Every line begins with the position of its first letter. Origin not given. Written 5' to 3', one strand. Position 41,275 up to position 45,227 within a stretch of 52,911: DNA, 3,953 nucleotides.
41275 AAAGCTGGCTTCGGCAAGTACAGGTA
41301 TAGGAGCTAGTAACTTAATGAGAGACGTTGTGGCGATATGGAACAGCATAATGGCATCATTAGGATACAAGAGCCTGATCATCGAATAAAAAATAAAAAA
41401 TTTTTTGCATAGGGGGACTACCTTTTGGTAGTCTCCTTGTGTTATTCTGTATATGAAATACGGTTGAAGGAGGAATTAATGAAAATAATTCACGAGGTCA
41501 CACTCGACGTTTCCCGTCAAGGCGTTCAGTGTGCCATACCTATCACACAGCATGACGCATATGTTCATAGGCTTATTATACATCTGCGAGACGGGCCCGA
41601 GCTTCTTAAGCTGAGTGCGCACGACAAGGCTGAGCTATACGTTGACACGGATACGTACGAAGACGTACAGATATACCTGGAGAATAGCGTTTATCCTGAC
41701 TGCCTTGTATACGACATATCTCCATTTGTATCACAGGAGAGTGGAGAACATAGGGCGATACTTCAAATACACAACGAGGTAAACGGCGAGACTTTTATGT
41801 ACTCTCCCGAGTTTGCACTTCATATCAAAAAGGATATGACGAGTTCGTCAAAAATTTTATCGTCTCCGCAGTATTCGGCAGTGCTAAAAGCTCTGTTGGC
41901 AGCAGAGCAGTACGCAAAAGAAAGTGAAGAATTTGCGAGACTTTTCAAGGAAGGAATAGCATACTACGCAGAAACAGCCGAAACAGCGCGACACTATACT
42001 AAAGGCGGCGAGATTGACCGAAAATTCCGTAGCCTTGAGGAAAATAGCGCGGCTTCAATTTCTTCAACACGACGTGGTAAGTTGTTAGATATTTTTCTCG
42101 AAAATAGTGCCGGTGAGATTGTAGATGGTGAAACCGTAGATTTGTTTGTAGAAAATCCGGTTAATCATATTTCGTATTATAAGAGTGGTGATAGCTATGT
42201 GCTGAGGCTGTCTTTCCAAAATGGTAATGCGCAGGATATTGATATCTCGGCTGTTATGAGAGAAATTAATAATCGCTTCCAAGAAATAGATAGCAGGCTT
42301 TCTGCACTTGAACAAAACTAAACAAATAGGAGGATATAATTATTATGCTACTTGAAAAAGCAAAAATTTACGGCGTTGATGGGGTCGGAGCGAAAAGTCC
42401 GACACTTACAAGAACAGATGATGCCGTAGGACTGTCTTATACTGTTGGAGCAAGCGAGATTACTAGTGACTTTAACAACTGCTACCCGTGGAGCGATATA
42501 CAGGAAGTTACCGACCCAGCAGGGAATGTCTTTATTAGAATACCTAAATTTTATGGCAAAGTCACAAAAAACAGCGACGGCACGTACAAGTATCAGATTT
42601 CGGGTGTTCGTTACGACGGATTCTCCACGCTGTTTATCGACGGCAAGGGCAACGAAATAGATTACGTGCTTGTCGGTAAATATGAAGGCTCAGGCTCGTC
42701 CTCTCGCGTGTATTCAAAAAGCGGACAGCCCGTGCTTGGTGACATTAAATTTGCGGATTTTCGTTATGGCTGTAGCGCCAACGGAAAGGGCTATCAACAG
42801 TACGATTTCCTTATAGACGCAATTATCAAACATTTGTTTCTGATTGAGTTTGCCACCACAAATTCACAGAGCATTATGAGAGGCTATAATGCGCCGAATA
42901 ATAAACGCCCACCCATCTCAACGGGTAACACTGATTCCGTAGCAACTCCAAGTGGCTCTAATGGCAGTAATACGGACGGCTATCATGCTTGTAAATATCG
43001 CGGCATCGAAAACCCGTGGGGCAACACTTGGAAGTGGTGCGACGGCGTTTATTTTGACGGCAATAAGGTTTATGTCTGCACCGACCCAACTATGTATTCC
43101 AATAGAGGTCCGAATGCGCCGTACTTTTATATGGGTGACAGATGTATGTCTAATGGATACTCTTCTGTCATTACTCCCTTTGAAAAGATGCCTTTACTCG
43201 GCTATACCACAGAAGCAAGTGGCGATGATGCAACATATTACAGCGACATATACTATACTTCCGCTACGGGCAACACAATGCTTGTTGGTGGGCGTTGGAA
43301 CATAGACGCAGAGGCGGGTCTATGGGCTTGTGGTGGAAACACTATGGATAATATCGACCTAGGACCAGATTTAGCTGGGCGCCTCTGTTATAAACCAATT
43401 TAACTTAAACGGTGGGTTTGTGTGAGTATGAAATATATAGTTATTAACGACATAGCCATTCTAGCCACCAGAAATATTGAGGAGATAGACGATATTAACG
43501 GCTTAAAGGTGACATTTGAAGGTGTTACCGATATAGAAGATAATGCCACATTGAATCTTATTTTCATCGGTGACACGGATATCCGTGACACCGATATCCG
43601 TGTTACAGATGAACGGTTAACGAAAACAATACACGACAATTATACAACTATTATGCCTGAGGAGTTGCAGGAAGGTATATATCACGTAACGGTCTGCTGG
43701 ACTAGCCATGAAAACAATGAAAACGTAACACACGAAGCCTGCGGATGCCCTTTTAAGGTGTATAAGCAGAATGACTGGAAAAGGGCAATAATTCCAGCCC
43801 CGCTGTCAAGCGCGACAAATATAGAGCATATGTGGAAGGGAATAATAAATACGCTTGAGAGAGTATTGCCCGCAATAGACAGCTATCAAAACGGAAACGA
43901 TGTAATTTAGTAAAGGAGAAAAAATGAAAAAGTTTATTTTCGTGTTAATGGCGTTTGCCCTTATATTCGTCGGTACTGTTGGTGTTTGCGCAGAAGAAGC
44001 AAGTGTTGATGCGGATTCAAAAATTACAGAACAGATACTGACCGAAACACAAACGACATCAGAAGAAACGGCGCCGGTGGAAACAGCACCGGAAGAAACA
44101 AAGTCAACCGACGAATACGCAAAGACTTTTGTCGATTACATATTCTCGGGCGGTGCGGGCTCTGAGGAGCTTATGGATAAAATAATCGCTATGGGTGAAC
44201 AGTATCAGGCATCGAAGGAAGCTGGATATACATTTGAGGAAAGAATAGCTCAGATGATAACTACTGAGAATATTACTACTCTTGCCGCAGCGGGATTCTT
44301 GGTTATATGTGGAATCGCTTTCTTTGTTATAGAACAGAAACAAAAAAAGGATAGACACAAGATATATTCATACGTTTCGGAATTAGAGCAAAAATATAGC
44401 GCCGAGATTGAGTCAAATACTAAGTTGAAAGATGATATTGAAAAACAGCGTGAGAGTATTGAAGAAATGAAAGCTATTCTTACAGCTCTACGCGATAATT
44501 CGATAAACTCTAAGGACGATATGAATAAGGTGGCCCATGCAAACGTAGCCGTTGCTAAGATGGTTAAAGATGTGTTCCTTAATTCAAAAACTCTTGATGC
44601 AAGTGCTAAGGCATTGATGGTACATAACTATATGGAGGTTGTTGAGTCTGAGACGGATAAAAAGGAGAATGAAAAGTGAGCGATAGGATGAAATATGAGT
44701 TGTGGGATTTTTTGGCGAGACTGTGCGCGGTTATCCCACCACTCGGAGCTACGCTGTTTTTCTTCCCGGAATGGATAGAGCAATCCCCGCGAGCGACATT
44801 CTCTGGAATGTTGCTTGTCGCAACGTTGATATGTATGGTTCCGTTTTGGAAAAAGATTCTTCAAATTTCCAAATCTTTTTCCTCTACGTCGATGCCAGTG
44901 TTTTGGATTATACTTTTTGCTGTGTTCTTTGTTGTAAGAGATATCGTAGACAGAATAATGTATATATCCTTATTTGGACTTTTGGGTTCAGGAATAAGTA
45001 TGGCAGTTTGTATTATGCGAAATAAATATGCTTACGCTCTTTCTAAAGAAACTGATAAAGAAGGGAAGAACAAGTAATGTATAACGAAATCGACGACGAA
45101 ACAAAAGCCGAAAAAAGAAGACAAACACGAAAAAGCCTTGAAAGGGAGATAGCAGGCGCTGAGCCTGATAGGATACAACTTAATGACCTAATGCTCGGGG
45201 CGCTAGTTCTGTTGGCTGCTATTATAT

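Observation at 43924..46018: Three translationally coupled membrane proteins occupy the lysis slot, and I recognise no endolysin anywhere in the prophage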

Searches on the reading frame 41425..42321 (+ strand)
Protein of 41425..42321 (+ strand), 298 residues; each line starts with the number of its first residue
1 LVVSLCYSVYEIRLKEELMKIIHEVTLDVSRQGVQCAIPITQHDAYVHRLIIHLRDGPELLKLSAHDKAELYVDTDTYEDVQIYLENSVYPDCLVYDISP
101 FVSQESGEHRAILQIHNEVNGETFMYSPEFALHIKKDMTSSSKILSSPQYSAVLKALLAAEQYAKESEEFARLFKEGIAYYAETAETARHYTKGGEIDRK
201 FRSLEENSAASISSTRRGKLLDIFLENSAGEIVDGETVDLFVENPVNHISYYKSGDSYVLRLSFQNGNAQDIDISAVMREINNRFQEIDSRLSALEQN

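Call 5: search_protein_families(library=pfam, proteins=[window:41425-42321:+], max_evalue=0.1)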
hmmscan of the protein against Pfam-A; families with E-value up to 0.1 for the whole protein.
window:41425-42321:+ (298 aa): 0 families

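Call 6: search_protein_families(library=phrogs, proteins=[window:41425-42321:+], max_evalue=0.01)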
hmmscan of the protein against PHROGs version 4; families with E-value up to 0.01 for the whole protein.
window:41425-42321:+ (298 aa): 1 family
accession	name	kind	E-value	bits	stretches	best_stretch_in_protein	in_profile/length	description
phrog_10972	-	tail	0.00019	22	1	20-149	3-131/343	tail fiber protein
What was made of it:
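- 41425..42321 (+): Tail-fibre protein. The true start is probably the internal ATG that gives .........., as in the relatives. phrog_10972, tail fibre, E 2e-4 (call 6).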

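Call 10: search_protein_families(library=ncbifam, proteins=[window:41425-42321:+], max_evalue=0.1)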
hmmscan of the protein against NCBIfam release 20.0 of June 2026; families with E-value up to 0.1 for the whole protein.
window:41425-42321:+ (298 aa): 0 families

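Call 102: search_protein_families(library=pfam, max_evalue=5, proteins=[window:41425-42318:+])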
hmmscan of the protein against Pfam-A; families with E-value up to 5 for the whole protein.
window:41425-42318:+ (298 aa): 2 families
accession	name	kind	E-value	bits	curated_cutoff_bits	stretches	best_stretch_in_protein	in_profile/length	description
PF05144.20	Phage_CRI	-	0.12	12.4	21.7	1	137-214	120-196/232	Replication-associated protein G2P N-terminal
PF18879.6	EspA_EspE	-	0.25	12.2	27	1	179-217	42-80/84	EspA/EspE family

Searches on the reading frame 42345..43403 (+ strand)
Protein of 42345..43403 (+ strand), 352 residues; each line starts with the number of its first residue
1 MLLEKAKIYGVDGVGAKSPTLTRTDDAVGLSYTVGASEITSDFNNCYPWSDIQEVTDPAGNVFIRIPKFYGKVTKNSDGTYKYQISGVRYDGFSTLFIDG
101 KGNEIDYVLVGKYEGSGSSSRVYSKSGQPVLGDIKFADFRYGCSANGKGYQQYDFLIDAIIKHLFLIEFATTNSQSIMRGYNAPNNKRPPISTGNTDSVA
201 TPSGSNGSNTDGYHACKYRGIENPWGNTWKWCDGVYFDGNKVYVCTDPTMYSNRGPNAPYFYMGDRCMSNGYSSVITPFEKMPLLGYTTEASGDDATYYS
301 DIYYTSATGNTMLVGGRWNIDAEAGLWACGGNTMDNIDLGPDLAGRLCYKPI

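Call 5: search_protein_families(library=pfam, proteins=[window:42345-43403:+], max_evalue=0.1)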
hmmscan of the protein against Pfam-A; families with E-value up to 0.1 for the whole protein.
window:42345-43403:+ (352 aa): 0 families

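Call 6: search_protein_families(library=phrogs, proteins=[window:42345-43403:+], max_evalue=0.01)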
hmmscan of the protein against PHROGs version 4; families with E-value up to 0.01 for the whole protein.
window:42345-43403:+ (352 aa): 3 families
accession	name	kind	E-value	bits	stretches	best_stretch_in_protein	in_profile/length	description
phrog_5302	-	tail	2.9e-45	155.9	1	56-351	232-544/548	tail protein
phrog_2889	-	unknown function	3.4e-10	40.3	1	61-151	88-166/418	-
phrog_17147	-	unknown function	0.00021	21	1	192-312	439-569/616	-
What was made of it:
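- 42345..43403 (+): Tail or receptor-binding protein. phrog_5302, tail protein, E 3e-45 (call 6).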

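Call 10: search_protein_families(library=ncbifam, proteins=[window:42345-43403:+], max_evalue=0.1)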
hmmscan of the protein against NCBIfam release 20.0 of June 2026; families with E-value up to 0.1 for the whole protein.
window:42345-43403:+ (352 aa): 0 families

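Call 102: search_protein_families(library=pfam, max_evalue=5, proteins=[window:42345-43400:+])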
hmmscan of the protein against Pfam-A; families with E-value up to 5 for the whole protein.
window:42345-43400:+ (352 aa): 0 families
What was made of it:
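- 42345..43403 (+): No Pfam match (calls 5, 102).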

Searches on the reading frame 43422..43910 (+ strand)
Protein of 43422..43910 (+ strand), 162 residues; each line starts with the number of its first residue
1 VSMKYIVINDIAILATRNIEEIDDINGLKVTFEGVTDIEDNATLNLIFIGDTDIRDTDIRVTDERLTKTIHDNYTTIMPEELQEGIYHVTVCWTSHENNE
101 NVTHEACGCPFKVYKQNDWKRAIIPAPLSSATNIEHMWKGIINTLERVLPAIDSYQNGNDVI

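Call 5: search_protein_families(library=pfam, proteins=[window:43422-43910:+], max_evalue=0.1)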
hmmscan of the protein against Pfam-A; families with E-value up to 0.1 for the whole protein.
window:43422-43910:+ (162 aa): 1 family
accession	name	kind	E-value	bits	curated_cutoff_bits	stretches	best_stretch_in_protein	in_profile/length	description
PF04729.19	ASF1_hist_chap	-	0.028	14.7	27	1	5-59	3-55/154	ASF1 like histone chaperone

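Call 6: search_protein_families(library=phrogs, proteins=[window:43422-43910:+], max_evalue=0.01)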
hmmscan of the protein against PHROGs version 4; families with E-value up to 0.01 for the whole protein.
window:43422-43910:+ (162 aa): 0 families

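Call 10: search_protein_families(library=ncbifam, proteins=[window:43422-43910:+], max_evalue=0.1)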
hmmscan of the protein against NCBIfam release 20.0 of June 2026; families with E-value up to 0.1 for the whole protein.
window:43422-43910:+ (162 aa): 0 families

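Call 11: search_protein_families(library=padloc, proteins=[window:43422-43910:+], max_evalue=0.1)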
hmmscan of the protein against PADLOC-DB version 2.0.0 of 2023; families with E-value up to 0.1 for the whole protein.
window:43422-43910:+ (162 aa): 0 families
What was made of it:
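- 43422..43910 (+): First gene of the conserved four-gene block: a small soluble protein with a beta-rich N-terminal part and a C-terminal coiled coil. Not an enzyme candidate. The probable start is ATG 43428. No family match (calls 5, 6, 10, 11).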

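Call 71: search_solved_structures(query=A4, max_evalue=1)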
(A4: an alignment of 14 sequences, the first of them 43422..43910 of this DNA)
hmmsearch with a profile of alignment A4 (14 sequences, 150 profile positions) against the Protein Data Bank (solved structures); distinct sequences matched with E-value up to 1: 55.
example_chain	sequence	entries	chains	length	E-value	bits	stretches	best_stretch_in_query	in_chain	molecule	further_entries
9tqb_H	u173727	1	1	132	0.039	17.1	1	101-142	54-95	Biogenesis of lysosome-related organelles complex 1 subunit 2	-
4lin_A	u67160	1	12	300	0.045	17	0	63-145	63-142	Tail needle protein gp26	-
1h89_A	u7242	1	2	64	0.049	16.8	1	105-143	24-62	CAAT/ENHANCER BINDING PROTEIN BETA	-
6mg1_A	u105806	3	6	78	0.053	16.7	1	105-143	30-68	CCAAT/enhancer-binding protein beta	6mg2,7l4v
6q22_A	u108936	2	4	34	0.056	16.7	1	118-148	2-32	Coiled-coil Trimer with Glu:Aminobutyric acid:Lys Triad | peptide with Glu:Ala:Lys triad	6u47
6mg3_A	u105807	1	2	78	0.057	16.6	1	106-143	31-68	CCAAT/enhancer-binding protein beta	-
2e43_A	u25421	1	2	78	0.068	16.4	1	105-143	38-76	CCAAT/enhancer-binding protein beta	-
1gtw_A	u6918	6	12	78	0.069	16.4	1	105-143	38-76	CAAT/ENHANCER BINDING PROTEIN BETA | CCAAT/ENHANCER BINDING PROTEIN BETA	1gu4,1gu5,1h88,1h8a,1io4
8k8d_A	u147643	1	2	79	0.072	16.3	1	105-143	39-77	CCAAT/enhancer-binding protein beta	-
1hjb_A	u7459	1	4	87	0.072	16.3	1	105-143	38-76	CCAAT/ENHANCER BINDING PROTEIN BETA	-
7upz_A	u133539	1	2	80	0.073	16.3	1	105-143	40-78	CCAAT/enhancer-binding protein beta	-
2e42_A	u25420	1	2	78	0.074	16.2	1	106-143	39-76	CCAAT/enhancer-binding protein beta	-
6kos_A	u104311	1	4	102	0.076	16.2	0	94-141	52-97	SUWA (Super WA20)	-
1ci6_B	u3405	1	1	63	0.078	16.2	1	105-142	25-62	TRANSCRIPTION FACTOR C/EBP BETA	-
6ovv_A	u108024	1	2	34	0.081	16.1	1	118-148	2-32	Coiled-coil Trimer with Glu:4-pyridinylalanine:Lys Triad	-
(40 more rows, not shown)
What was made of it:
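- The first gene of the block gives weak hits to coiled-coil proteins, including a tail needle and a fibre protein (call 71).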

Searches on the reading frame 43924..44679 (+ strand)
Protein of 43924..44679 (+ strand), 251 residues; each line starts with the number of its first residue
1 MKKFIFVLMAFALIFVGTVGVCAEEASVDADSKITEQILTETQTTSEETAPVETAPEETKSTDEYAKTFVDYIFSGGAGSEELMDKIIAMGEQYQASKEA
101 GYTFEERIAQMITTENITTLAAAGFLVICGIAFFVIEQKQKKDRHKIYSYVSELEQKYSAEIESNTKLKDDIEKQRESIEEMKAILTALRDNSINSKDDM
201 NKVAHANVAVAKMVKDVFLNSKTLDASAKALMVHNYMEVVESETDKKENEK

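Call 5: search_protein_families(library=pfam, proteins=[window:43924-44679:+], max_evalue=0.1)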
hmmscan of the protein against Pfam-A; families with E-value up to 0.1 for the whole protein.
window:43924-44679:+ (251 aa): 5 families
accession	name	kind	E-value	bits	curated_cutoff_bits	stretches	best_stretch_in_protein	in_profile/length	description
PF24555.1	CC4_CEP85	-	0.0088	16.9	27.3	1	135-196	17-74/85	Centrosomal protein of 85 kDa-like, CC4 coiled-coil domain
PF20570.3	DUF6779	-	0.021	15.9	28.1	1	138-192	30-86/108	Domain of unknown function (DUF6779)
PF10186.14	ATG14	-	0.054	13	33.2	1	90-195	24-108/347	Vacuolar sorting 38 and autophagy-related subunit 14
PF22775.2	GA_3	-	0.08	13.9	27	1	22-87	17-81/100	GA-like domain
PF17953.6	Csm4_C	-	0.099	13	25.9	0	81-151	16-84/91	CRISPR Csm4 C-terminal domain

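Call 6: search_protein_families(library=phrogs, proteins=[window:43924-44679:+], max_evalue=0.01)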
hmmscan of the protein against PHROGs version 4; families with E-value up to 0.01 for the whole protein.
window:43924-44679:+ (251 aa): 0 families

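Call 10: search_protein_families(library=ncbifam, proteins=[window:43924-44679:+], max_evalue=0.1)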
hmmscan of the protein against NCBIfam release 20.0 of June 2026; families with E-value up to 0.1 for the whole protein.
window:43924-44679:+ (251 aa): 3 families
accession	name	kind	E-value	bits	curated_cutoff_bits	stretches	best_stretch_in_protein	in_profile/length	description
NF053819.1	EF0750_LPXTG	subfamily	0.0013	19.2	47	1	1-60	1-63/105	EF2685/EF0750 family sortase-dependent surface protein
NF050142.1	PG1828_fam_lipo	equivalog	0.0085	16.8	50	1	1-55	1-58/59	PG1828 family lipoprotein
TIGR04211.1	SH3_and_anchor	equivalog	0.09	12.4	65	0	31-141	78-192/198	TIGR04211 family SH3 domain-containing protein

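Call 11: search_protein_families(library=padloc, proteins=[window:43924-44679:+], max_evalue=0.1)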
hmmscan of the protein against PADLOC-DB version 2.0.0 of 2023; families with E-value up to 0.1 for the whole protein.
window:43924-44679:+ (251 aa): 1 family
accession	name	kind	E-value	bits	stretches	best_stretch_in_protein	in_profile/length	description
PDLC03852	LmuA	-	0.013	13.5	1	143-196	201-264/336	-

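Call 13: search_dna_similar(query=window:43924-44679:+, collection=phages, mode=protein, max_evalue=0.001)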
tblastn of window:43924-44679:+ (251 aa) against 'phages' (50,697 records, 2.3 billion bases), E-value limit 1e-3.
No match.

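Call 100: find_homologous_proteins(query=window:43924-44679:+)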
Query window:43924-44679:+ (251 aa): 32 proteins with E <= 0.001 among 836 candidates.
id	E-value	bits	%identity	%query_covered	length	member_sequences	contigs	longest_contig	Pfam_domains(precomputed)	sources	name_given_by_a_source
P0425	2.8e-151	519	100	100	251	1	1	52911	-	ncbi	-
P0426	2.4e-69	252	54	100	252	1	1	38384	-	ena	-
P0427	1.6e-64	236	53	96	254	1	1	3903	-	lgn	-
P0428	9.5e-64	233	57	75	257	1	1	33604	-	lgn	-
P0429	2.4e-62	229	50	96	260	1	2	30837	-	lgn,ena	-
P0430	3.4e-61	225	51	99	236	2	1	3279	-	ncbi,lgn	-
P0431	2.2e-60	222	49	99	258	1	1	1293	-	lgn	-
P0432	4.0e-60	222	52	87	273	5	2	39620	-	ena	-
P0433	4.6e-60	221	47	99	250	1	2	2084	-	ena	-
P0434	5.4e-60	221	48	95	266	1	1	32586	-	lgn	-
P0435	5.9e-59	218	54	78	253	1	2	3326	-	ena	-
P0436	3.0e-58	215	48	100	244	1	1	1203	-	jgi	jgi:hypothetical protein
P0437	6.7e-58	214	54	77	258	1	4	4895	-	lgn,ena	-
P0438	1.3e-57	213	45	100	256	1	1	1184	-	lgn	-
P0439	3.9e-57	212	50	100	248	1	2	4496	-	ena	-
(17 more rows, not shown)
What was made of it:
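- Tried and rejected: I reject these labels as artefacts of a TM helix followed by a coiled coil (call 100).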

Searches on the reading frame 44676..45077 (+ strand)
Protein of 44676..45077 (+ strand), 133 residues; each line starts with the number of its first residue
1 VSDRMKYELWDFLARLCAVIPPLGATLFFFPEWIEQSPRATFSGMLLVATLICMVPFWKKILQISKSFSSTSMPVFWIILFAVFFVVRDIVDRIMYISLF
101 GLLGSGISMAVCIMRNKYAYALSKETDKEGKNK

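Call 5: search_protein_families(library=pfam, proteins=[window:44676-45077:+], max_evalue=0.1)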
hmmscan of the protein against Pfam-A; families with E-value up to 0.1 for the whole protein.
window:44676-45077:+ (133 aa): 1 family
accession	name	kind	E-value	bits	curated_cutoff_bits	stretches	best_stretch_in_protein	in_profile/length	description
PF07690.21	MFS_1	-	0.09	12.1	33.4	1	40-114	210-290/347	Major Facilitator Superfamily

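Call 6: search_protein_families(library=phrogs, proteins=[window:44676-45077:+], max_evalue=0.01)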
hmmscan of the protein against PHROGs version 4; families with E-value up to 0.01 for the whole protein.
window:44676-45077:+ (133 aa): 0 families

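Call 10: search_protein_families(library=ncbifam, proteins=[window:44676-45077:+], max_evalue=0.1)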
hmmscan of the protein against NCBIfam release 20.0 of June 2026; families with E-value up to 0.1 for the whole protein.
window:44676-45077:+ (133 aa): 0 families

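Call 11: search_protein_families(library=padloc, proteins=[window:44676-45077:+], max_evalue=0.1)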
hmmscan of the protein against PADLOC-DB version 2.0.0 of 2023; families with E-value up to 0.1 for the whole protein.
window:44676-45077:+ (133 aa): 0 families

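Call 70: search_solved_structures(query=A3, max_evalue=1)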
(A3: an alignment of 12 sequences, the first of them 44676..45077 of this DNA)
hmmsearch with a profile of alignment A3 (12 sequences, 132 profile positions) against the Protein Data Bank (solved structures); distinct sequences matched with E-value up to 1: 4.
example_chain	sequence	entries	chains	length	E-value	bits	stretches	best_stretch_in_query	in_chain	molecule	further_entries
7um5_A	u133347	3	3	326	0.00083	22.5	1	25-97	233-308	5-hydroxytryptamine receptor 5A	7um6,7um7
9w6w_R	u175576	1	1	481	0.0019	21.4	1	25-97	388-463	Soluble cytochrome b562,5-hydroxytryptamine receptor 5A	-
7x5h_R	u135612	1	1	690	0.0037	20.5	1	25-97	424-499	Soluble cytochrome b562,5-hydroxytryptamine receptor 5A,hydroxytryptamine receptor 5A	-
7um4_A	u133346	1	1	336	0.0091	19.2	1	25-97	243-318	5-hydroxytryptamine receptor 5A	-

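Call 99: search_protein_families(library=pfam, alignment_id=A3, max_evalue=0.1)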
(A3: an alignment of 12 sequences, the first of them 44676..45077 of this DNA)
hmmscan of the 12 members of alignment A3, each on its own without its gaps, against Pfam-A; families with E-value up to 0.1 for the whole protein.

A. member 1, window:44676-45077:+ (133 aa): 1 family
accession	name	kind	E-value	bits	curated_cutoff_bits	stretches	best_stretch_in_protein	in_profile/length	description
PF07690.21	MFS_1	-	0.09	12.1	33.4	1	40-114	210-290/347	Major Facilitator Superfamily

B. families by the number of members that match (of 12 scanned): 16 families
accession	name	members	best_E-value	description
PF07690.21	MFS_1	4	2.3e-06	Major Facilitator Superfamily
PF08733.15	PalH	2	0.014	PalH/RIM21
PF10112.14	Halogen_Hydrol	2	0.032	5-bromo-4-chloroindolyl phosphate hydrolysis protein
PF06946.16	Phage_holin_5_1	2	0.046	Bacteriophage A118-like holin, Hol118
PF04987.19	PigN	1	0.00065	Phosphatidylinositolglycan class N (PIG-N)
PF23988.1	DUF7309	1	0.0013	Domain of unknown function (DUF7309)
PF01306.25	LacY_symp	1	0.0031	LacY proton/sugar symporter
PF17382.7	Ycf70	1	0.0086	Uncharacterized Ycf70-like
PF01970.21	TctA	1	0.015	Tripartite tricarboxylate transporter TctA family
PF02674.22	Colicin_V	1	0.017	Colicin V production protein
PF03076.19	GP3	1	0.036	Equine arteritis virus GP3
PF10754.15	DUF2569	1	0.051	Protein of unknown function (DUF2569)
PF08113.16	CoxIIa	1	0.057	Cytochrome c oxidase subunit IIa family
PF10745.14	DUF2530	1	0.058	Protein of unknown function (DUF2530)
PF04479.18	RTA1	1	0.066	RTA1 like protein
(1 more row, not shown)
